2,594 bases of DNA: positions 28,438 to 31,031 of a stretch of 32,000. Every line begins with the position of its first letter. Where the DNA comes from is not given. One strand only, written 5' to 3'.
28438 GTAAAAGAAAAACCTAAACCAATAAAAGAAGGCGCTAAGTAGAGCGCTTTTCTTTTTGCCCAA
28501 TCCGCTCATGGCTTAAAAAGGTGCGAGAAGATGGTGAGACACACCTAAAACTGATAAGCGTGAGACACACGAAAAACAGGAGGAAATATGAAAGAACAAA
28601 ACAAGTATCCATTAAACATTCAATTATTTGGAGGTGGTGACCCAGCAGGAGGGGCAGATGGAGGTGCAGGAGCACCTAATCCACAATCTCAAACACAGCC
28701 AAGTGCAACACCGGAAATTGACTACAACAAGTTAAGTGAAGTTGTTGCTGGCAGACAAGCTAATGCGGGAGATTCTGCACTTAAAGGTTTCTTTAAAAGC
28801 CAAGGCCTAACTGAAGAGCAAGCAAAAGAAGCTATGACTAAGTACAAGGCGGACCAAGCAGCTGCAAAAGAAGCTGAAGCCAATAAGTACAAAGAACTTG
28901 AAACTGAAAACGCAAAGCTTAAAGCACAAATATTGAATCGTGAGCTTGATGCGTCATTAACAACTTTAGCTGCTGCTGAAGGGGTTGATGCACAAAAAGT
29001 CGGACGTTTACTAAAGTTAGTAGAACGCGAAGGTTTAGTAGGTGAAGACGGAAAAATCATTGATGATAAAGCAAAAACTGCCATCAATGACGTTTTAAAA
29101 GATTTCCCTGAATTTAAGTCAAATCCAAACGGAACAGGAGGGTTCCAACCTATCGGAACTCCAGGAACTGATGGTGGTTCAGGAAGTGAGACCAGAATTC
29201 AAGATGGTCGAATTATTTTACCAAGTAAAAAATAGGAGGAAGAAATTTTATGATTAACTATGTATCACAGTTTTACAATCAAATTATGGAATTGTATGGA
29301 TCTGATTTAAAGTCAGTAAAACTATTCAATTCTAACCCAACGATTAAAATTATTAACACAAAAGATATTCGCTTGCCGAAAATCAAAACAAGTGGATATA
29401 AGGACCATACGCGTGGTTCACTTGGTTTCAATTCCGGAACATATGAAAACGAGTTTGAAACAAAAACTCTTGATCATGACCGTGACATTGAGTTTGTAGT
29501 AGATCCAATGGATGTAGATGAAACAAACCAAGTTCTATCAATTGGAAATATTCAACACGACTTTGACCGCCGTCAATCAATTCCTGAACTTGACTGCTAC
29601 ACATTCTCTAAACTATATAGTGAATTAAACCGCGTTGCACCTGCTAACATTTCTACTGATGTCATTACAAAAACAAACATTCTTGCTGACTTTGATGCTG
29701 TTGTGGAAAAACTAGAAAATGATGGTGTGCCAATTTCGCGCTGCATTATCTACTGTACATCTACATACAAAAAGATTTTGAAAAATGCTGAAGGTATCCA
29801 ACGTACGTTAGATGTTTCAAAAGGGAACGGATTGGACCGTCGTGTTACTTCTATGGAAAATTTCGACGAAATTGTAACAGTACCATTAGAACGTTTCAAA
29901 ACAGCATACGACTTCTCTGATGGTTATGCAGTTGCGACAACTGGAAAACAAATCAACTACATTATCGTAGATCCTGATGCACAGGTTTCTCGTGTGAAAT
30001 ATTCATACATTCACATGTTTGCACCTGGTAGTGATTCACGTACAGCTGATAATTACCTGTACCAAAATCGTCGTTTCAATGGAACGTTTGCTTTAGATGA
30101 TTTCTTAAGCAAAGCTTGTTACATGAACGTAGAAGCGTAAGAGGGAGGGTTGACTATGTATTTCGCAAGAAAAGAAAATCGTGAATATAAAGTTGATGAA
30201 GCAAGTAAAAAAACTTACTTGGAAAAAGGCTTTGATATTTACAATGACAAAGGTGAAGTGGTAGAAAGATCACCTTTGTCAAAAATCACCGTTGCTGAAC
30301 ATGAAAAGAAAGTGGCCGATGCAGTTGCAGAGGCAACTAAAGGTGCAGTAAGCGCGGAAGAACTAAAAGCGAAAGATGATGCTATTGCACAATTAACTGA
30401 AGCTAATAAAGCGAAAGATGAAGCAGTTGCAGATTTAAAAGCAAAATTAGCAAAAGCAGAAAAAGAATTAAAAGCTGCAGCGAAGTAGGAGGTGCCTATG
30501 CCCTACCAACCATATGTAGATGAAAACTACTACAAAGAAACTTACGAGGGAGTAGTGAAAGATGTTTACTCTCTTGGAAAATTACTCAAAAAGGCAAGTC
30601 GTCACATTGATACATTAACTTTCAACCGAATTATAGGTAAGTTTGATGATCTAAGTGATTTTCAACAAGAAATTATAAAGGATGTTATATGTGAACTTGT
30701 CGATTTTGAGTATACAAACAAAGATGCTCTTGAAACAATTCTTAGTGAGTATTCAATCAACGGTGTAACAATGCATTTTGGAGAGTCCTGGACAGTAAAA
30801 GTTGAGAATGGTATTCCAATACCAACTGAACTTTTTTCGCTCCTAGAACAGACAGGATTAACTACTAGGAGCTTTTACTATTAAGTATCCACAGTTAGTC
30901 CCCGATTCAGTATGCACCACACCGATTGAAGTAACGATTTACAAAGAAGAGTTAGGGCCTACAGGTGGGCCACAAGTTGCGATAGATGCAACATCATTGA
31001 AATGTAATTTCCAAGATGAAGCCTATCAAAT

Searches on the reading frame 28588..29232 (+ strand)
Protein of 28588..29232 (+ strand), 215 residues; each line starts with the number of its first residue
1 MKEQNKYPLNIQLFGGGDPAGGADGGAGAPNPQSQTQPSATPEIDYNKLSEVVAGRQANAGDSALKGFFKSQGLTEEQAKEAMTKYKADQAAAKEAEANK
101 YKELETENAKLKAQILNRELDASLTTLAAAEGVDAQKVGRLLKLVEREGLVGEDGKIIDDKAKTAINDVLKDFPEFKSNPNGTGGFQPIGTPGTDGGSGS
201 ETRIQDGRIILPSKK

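Call 22: search_protein_families(library=phrogs, proteins=[window:28588-29232:+], max_evalue=0.001)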
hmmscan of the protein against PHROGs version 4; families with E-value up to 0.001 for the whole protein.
window:28588-29232:+ (215 aa): 2 families
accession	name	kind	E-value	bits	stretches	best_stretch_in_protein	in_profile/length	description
phrog_2303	-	head and packaging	4.7e-35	122.4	1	1-202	1-207/219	head scaffolding protein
phrog_172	-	head and packaging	5.8e-05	24.2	1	1-134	17-140/229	head scaffolding protein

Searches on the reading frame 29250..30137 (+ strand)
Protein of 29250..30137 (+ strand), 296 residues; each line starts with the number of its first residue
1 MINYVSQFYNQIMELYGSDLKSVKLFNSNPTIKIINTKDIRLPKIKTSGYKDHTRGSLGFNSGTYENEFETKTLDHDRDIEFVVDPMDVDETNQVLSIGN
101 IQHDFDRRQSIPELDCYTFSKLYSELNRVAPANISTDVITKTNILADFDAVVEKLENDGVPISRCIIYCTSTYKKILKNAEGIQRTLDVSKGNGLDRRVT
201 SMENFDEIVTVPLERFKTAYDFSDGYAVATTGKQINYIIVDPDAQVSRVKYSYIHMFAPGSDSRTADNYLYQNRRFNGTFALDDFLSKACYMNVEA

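Call 22: search_protein_families(library=phrogs, proteins=[window:29250-30137:+], max_evalue=0.001)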
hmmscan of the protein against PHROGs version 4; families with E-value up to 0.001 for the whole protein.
window:29250-30137:+ (296 aa): 1 family
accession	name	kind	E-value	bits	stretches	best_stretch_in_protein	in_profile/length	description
phrog_422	-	head and packaging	1e-92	311.8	1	2-296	5-294/297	major head protein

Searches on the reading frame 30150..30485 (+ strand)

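Call 22: search_protein_families(library=phrogs, proteins=[window:30150-30485:+], max_evalue=0.001)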
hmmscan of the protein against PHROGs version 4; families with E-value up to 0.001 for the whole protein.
window:30150-30485:+ (112 aa): 1 family
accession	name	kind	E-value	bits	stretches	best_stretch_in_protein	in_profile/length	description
phrog_1378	-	unknown function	5.3e-12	46.8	1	6-75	4-69/82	-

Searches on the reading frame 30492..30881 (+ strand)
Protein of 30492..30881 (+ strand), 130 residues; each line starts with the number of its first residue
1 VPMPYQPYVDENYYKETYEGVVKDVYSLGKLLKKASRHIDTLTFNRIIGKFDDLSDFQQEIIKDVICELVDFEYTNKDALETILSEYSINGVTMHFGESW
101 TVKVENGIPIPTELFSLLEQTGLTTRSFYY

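Call 22: search_protein_families(library=phrogs, proteins=[window:30492-30881:+], max_evalue=0.001)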
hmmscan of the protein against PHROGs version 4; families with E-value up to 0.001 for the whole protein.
window:30492-30881:+ (130 aa): 1 family
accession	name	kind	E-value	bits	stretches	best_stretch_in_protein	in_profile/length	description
phrog_541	-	connector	3.2e-22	79.9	1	7-126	2-124/129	head-tail adaptor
